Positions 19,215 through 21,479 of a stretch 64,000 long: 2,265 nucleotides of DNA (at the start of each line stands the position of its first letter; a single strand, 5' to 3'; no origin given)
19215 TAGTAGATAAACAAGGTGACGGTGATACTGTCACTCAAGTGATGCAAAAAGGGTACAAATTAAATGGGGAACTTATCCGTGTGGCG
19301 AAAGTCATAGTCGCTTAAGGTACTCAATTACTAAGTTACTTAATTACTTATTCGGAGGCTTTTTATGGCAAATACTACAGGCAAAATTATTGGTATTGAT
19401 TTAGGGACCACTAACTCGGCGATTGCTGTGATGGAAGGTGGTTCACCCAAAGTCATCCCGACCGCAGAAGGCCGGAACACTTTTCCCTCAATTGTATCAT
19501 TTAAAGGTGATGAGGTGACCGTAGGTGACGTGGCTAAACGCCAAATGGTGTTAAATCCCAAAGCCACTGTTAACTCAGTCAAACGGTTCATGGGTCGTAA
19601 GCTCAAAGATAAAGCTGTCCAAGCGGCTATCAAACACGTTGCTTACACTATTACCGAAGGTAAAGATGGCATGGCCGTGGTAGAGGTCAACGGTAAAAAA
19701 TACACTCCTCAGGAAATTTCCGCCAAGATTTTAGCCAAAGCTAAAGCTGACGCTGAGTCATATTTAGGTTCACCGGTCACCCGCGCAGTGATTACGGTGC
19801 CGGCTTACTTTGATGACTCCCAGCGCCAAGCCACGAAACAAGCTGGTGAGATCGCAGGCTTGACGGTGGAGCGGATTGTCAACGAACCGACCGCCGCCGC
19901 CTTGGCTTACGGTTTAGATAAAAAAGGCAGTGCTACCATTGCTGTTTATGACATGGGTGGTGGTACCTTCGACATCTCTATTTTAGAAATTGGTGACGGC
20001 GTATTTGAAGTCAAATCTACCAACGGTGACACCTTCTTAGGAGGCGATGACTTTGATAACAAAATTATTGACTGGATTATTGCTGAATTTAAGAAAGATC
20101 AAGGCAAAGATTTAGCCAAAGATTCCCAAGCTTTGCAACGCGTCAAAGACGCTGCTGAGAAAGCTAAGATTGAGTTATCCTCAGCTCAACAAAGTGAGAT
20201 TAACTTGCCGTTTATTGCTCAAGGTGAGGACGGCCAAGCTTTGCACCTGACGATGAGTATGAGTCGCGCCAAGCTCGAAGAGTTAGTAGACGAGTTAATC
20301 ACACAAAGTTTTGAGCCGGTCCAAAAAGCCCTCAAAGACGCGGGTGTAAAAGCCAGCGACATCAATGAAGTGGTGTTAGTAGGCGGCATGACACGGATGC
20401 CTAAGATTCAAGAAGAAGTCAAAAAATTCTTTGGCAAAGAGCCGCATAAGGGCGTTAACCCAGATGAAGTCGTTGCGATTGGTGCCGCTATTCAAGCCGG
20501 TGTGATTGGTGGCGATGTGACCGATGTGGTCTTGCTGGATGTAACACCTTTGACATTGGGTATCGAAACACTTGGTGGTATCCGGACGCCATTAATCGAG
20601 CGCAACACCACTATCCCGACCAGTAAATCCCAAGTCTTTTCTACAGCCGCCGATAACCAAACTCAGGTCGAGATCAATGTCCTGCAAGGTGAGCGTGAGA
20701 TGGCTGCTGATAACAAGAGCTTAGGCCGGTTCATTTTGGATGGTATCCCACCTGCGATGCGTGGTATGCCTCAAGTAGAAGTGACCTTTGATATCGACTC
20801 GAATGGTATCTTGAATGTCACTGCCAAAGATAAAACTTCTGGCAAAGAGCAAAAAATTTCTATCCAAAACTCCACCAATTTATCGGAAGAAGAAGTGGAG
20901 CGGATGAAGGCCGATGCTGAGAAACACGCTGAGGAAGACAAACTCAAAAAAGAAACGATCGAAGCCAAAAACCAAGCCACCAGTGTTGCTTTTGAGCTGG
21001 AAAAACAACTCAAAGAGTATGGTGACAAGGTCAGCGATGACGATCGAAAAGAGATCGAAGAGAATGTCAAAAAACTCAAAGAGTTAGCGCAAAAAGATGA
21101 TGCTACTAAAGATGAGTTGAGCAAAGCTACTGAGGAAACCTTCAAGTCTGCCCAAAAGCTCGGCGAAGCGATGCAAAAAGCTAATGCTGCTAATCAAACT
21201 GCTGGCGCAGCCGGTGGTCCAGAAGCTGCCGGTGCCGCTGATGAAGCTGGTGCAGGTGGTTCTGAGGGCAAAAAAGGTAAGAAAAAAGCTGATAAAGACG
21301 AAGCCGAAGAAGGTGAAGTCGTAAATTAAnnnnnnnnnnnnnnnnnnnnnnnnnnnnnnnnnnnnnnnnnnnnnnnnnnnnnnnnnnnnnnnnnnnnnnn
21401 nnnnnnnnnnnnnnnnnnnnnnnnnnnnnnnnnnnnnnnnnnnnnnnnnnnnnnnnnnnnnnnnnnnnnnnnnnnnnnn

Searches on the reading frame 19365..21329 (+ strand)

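Call 55: search_protein_families(library=ncbifam, proteins=[window:19365-21329:+])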
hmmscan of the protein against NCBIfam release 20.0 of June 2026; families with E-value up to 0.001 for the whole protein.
window:19365-21329:+ (654 aa): 15 families
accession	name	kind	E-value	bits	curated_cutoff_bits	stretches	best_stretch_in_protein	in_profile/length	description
NF001413.0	PRK00290.1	equivalog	8.8e-286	949.3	648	1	6-624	2-601/625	molecular chaperone DnaK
TIGR02350.1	prok_dnaK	equivalog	2.1e-279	927.9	822.55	1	7-604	1-595/596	molecular chaperone DnaK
NF009947.0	PRK13411.1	equivalog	1.2e-247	823.3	1002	1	6-612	2-608/662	molecular chaperone DnaK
NF009946.0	PRK13410.1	equivalog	6.3e-237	788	1019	1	6-600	2-602/669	molecular chaperone DnaK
NF003520.0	PRK05183.1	subfamily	1.3e-190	635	620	1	8-600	21-606/621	Fe-S protein assembly chaperone HscA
TIGR01991.1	HscA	equivalog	2e-189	631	708.55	1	9-592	2-573/600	Fe-S protein assembly chaperone HscA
NF002399.0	PRK01433.1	equivalog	7.4e-126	421.1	743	1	8-581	21-557/595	Fe-S protein assembly chaperone HscA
NF008673.0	PRK11678.1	equivalog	2.3e-21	76.2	331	3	118-213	129-232/450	molecular chaperone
NF010539.0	PRK13927.1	subfamily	1e-16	60.8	293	1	134-375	95-323/339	rod shape-determining protein MreB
NF011660.0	PRK15080.1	equivalog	1.2e-14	54.2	182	1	120-222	76-173/277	ethanolamine utilization protein EutJ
TIGR00904.1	mreB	subfamily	2.6e-14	53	365.75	1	140-374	100-322/334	MreB/Mrl family cell shape determining protein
TIGR02529.1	EutJ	subfamily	5e-14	52.3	152.1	1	119-265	42-180/239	ethanolamine utilization protein EutJ family protein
NF010540.1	PRK13929.1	exception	3.1e-12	46.2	515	1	122-375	84-321/334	rod-share determining protein MreBH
TIGR01174.1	ftsA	equivalog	4.8e-07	29.2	175.85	1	251-371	232-352/371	cell division protein FtsA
NF007009.0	PRK09472.1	equivalog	0.00033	19.9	409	0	159-210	173-224/420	cell division protein FtsA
